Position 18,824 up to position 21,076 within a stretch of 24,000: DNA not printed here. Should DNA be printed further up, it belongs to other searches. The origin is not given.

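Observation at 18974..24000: GT41 (OGT-like) protein glycosyltransferase hard-wired to an amino-sugar tailoring operon: candidate dedicated protein O-glycosylation system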

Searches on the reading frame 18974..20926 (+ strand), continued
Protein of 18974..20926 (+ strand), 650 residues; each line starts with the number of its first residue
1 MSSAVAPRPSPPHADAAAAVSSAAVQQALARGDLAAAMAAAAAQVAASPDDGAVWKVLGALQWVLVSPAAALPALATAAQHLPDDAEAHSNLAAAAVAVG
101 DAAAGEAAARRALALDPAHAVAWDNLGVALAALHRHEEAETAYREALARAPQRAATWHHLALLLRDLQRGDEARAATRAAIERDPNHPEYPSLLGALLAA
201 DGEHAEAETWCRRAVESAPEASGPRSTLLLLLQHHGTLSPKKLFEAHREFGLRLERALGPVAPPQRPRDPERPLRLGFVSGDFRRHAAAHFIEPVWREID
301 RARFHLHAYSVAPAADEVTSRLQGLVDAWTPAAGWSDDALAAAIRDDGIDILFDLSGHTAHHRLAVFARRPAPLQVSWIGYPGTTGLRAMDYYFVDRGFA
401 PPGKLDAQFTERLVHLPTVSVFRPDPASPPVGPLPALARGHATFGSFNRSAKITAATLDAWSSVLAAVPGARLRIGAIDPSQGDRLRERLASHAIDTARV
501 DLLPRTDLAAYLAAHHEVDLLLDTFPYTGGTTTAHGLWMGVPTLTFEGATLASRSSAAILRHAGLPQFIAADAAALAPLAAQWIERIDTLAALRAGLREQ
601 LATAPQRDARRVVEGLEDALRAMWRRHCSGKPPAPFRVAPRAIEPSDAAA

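Call 27: find_encoding_contigs(protein=P0116, flank=10000, max_places=3)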
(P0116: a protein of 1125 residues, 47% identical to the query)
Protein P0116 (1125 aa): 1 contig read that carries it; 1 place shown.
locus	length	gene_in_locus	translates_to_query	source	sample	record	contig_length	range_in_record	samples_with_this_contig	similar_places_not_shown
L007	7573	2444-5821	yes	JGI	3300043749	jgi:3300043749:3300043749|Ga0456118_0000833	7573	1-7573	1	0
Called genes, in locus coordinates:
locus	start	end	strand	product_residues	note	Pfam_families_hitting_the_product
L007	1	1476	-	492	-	?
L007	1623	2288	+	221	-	PF00730:HhH-GPD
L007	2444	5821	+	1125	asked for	PF13432:TPR_16 (weak), PF13432:TPR_16 (weak), PF00515:TPR_1, PF07719:TPR_2, PF13844:Glyco_transf_41, PF00155:Aminotran_1_2, PF01041:DegT_DnrJ_EryC1, PF01212:Beta_elim_lyase (weak), +9 more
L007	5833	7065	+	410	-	PF05050:Methyltransf_21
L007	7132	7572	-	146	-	?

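Call 28: find_encoding_contigs(protein=P0101, flank=10000, max_places=3)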
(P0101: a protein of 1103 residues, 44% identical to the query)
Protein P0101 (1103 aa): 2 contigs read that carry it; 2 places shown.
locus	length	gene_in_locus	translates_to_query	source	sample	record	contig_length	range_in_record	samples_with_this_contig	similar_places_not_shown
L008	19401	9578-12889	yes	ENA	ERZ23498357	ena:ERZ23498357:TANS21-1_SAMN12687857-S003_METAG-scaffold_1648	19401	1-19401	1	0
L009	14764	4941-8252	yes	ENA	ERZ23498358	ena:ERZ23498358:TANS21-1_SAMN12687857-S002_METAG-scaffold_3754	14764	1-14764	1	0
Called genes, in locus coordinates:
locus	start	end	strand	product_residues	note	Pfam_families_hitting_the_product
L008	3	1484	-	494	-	?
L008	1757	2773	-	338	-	PF00990:GGDEF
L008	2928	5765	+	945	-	PF18339:Tudor_1_RapA, PF00176:SNF2-rel_dom, PF18337:Tudor_RapA, PF00270:DEAD (weak), PF04851:ResIII, PF00271:Helicase_C, PF12137:RapA_C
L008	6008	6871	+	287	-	PF01963:TraB_PrgY_gumN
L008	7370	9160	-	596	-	-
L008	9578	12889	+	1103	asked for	PF13414:TPR_11, PF13424:TPR_12, PF13424:TPR_12, PF14559:TPR_19, PF00515:TPR_1, PF07719:TPR_2, PF13414:TPR_11, PF13844:Glyco_transf_41, +20 more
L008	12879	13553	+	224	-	PF00132:Hexapep (weak), PF14602:Hexapep_2 (faint), PF25084:LbH_EIF2B (weak), PF25087:GMPPB_C (weak), PF00132:Hexapep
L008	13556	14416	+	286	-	PF05853:BKACE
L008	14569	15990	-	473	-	PF25919:BSH_CusB (faint), PF25917:BSH_RND (weak), PF25988:HH_CyaD, PF25994:HH_AprE, PF26002:Beta-barrel_AprE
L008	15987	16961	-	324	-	PF09818:ABC_ATPase (faint), PF00005:ABC_tran, PF02463:SMC_N (faint)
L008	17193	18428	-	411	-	PF03412:Peptidase_C39, PF00664:ABC_membrane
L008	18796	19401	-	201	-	?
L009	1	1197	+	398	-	?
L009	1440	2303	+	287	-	PF01963:TraB_PrgY_gumN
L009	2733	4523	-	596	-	-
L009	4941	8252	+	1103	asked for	PF13414:TPR_11, PF13424:TPR_12, PF13424:TPR_12, PF14559:TPR_19, PF00515:TPR_1, PF07719:TPR_2, PF13414:TPR_11, PF13844:Glyco_transf_41, +20 more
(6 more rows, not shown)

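Call 29: find_encoding_contigs(protein=P0006, flank=10000, max_places=3)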
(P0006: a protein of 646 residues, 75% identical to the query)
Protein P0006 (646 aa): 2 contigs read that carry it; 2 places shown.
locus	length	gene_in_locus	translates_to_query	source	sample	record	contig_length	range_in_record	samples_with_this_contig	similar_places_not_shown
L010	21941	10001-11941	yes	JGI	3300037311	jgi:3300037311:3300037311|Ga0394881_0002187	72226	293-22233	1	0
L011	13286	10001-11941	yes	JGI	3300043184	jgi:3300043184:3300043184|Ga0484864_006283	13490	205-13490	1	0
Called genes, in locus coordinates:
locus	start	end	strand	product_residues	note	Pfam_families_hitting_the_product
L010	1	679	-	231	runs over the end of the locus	PF00814:TsaD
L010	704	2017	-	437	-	PF06123:CreD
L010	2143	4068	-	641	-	PF00270:DEAD, PF13307:Helicase_C_2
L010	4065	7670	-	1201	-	PF07494:Reg_prop (faint), PF07495:Y_Y_Y, PF00512:HisKA, PF02518:HATPase_c, PF00072:Response_reg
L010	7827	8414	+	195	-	PF04264:YceI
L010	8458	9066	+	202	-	PF01292:Ni_hydr_CYTB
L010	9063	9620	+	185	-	PF04264:YceI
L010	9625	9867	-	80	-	PF05768:Glrx-like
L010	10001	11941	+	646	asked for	PF13428:TPR_14 (faint), PF13431:TPR_17 (faint), PF14559:TPR_19 (faint), PF23914:TPR_CcmH_CycH, PF13432:TPR_16 (weak), PF13424:TPR_12 (weak), PF13432:TPR_16, PF13844:Glyco_transf_41, +5 more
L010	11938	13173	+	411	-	PF01041:DegT_DnrJ_EryC1, PF00155:Aminotran_1_2 (weak), PF01212:Beta_elim_lyase (weak)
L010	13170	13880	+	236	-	PF08889:WbqC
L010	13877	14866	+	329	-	-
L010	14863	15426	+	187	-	PF13302:Acetyltransf_3, PF13420:Acetyltransf_4, PF00583:Acetyltransf_1 (weak), PF13523:Acetyltransf_8 (faint)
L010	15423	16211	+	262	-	PF05721:PhyH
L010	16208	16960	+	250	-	PF05401:NodS (weak), PF13489:Methyltransf_23, PF08241:Methyltransf_11, PF08242:Methyltransf_12, PF13649:Methyltransf_25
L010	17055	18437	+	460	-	PF03315:SDH_beta, PF03313:SDH_alpha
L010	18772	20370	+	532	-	PF00009:GTP_EFTU, PF22042:EF-G_D2, PF03144:GTP_EFTU_D2, PF16658:RF3_C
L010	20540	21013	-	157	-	-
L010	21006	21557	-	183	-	PF08281:Sigma70_r4_2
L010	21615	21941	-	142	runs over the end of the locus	PF00571:CBS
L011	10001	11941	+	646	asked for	PF13428:TPR_14 (faint), PF13431:TPR_17 (faint), PF14559:TPR_19 (faint), PF23914:TPR_CcmH_CycH, PF13432:TPR_16 (weak), PF13424:TPR_12 (weak), PF13432:TPR_16, PF13844:Glyco_transf_41, +5 more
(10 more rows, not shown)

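Call 60: find_encoding_contigs(protein=P0050, flank=10000, max_places=2)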
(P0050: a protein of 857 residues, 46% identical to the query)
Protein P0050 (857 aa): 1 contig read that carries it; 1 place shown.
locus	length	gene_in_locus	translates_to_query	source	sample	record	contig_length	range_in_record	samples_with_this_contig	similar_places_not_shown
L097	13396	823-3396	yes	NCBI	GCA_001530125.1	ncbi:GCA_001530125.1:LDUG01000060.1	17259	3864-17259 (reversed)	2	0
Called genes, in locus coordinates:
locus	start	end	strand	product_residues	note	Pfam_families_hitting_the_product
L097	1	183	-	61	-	?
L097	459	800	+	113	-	PF02049:FliE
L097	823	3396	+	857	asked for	PF13424:TPR_12 (weak), PF00515:TPR_1, PF13414:TPR_11, PF13424:TPR_12, PF00515:TPR_1, PF13432:TPR_16, PF00515:TPR_1, PF13844:Glyco_transf_41, +19 more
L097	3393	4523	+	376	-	PF01053:Cys_Met_Meta_PP (weak), PF01041:DegT_DnrJ_EryC1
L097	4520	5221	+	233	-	PF08889:WbqC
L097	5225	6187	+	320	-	PF00251:Glyco_hydro_32N (faint), PF04616:Glyco_hydro_43 (faint)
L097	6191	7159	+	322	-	PF00251:Glyco_hydro_32N (faint)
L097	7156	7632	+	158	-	PF00583:Acetyltransf_1, PF13673:Acetyltransf_10, PF13508:Acetyltransf_7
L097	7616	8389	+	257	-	PF13489:Methyltransf_23, PF05401:NodS (weak), PF08241:Methyltransf_11, PF08242:Methyltransf_12, PF13649:Methyltransf_25 (weak)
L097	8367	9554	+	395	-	PF05711:TylF (faint), PF13578:Methyltransf_24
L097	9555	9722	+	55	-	-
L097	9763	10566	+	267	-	PF00669:Flagellin_N, PF00700:Flagellin_C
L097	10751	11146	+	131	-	PF03646:FlaG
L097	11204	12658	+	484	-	PF02465:FliD_N, PF07195:FliD_C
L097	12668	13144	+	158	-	PF02561:FliS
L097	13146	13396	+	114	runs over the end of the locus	PF05400:FliT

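Call 76: find_encoding_contigs(protein=P0007, flank=10000, max_places=1)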
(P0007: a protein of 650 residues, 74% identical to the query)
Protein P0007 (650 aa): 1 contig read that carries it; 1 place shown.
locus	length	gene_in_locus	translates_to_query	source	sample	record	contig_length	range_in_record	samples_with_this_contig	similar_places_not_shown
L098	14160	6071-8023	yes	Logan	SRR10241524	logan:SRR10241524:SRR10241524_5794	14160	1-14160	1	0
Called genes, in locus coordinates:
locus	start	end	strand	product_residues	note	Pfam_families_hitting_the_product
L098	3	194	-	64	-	?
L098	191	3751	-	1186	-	PF07494:Reg_prop (faint), PF07495:Y_Y_Y, PF00512:HisKA, PF02518:HATPase_c, PF00072:Response_reg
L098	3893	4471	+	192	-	PF04264:YceI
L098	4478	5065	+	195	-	PF01292:Ni_hydr_CYTB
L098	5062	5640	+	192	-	PF04264:YceI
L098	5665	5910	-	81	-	PF05768:Glrx-like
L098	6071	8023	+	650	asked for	PF13424:TPR_12 (faint), PF13428:TPR_14 (faint), PF23914:TPR_CcmH_CycH (weak), PF14559:TPR_19 (faint), PF07719:TPR_2 (weak), PF13431:TPR_17 (weak), PF13432:TPR_16, PF13844:Glyco_transf_41, +4 more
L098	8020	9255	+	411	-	PF01041:DegT_DnrJ_EryC1, PF00155:Aminotran_1_2 (weak), PF01212:Beta_elim_lyase (weak)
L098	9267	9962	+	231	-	PF08889:WbqC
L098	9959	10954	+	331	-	-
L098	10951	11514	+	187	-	PF13302:Acetyltransf_3, PF13420:Acetyltransf_4, PF00583:Acetyltransf_1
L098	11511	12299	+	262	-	PF05721:PhyH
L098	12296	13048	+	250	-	PF05401:NodS (weak), PF13489:Methyltransf_23, PF08241:Methyltransf_11, PF08242:Methyltransf_12 (weak), PF13649:Methyltransf_25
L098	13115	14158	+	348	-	?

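Call 77: find_encoding_contigs(protein=P0004, flank=10000, max_places=1)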
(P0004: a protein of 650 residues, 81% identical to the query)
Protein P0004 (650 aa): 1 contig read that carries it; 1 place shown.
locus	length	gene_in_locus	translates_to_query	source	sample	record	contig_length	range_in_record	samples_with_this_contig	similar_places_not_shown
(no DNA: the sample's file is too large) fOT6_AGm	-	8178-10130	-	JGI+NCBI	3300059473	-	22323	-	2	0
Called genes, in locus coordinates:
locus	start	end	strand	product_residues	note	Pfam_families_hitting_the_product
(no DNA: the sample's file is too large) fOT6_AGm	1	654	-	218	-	?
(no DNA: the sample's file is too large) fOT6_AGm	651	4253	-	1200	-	PF07494:Reg_prop (faint), PF08450:SGL (faint), PF07495:Y_Y_Y, PF00512:HisKA, PF02518:HATPase_c, PF00072:Response_reg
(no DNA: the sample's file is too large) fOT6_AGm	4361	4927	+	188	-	PF04264:YceI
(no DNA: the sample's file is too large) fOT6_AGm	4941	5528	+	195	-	PF01292:Ni_hydr_CYTB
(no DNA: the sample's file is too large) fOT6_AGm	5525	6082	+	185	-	PF04264:YceI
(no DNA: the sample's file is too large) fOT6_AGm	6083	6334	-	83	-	PF05768:Glrx-like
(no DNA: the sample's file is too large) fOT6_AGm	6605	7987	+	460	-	PF03315:SDH_beta, PF03313:SDH_alpha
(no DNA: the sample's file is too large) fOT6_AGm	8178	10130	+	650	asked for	PF13374:TPR_10 (faint), PF13424:TPR_12 (faint), PF23914:TPR_CcmH_CycH (faint), PF07719:TPR_2 (weak), PF13428:TPR_14 (weak), PF14559:TPR_19, PF13432:TPR_16, PF13844:Glyco_transf_41, +4 more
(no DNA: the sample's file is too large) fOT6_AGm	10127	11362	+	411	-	PF01041:DegT_DnrJ_EryC1, PF00155:Aminotran_1_2, PF01212:Beta_elim_lyase (weak)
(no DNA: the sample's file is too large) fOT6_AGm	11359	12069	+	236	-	PF08889:WbqC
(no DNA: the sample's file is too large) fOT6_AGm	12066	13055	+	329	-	-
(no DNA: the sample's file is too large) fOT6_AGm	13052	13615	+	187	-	PF13302:Acetyltransf_3, PF13420:Acetyltransf_4, PF00583:Acetyltransf_1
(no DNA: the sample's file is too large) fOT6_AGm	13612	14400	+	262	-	PF05721:PhyH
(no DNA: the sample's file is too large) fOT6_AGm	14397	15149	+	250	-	PF05401:NodS, PF13489:Methyltransf_23, PF08241:Methyltransf_11, PF08242:Methyltransf_12, PF13649:Methyltransf_25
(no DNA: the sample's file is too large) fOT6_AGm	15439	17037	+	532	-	PF00009:GTP_EFTU, PF22042:EF-G_D2, PF03144:GTP_EFTU_D2, PF16658:RF3_C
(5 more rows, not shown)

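Call 79: search_protein_families(library=pfam, proteins=[L097:5225-6187:+, L097:6191-7159:+], max_evalue=0.1)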
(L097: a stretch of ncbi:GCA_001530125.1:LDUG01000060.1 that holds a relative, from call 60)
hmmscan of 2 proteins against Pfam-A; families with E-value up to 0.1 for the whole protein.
L097:5225-6187:+ (320 aa): 3 families
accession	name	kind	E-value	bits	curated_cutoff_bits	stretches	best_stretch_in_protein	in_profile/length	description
PF04616.20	Glyco_hydro_43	-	9.1e-06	25.7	32.2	1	184-301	29-139/288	Glycosyl hydrolases family 43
PF00251.26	Glyco_hydro_32N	-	1.3e-05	25.4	22.1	1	87-205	63-173/307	Glycosyl hydrolases family 32 N-terminal domain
PF04041.19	Glyco_hydro_130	-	0.00012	21.6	26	0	189-268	68-141/320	beta-1,4-mannooligosaccharide phosphorylase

L097:6191-7159:+ (322 aa): 3 families
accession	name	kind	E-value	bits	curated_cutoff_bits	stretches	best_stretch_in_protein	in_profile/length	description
PF00251.26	Glyco_hydro_32N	-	2.7e-05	24.3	22.1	1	228-308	15-88/307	Glycosyl hydrolases family 32 N-terminal domain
PF04041.19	Glyco_hydro_130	-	0.0055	16.1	26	0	186-249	62-125/320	beta-1,4-mannooligosaccharide phosphorylase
PF24793.1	GINT1_N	-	0.086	12.3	27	0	289-311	113-135/304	Glucosamine inositolphosphorylceramide transferase 1, N-terminal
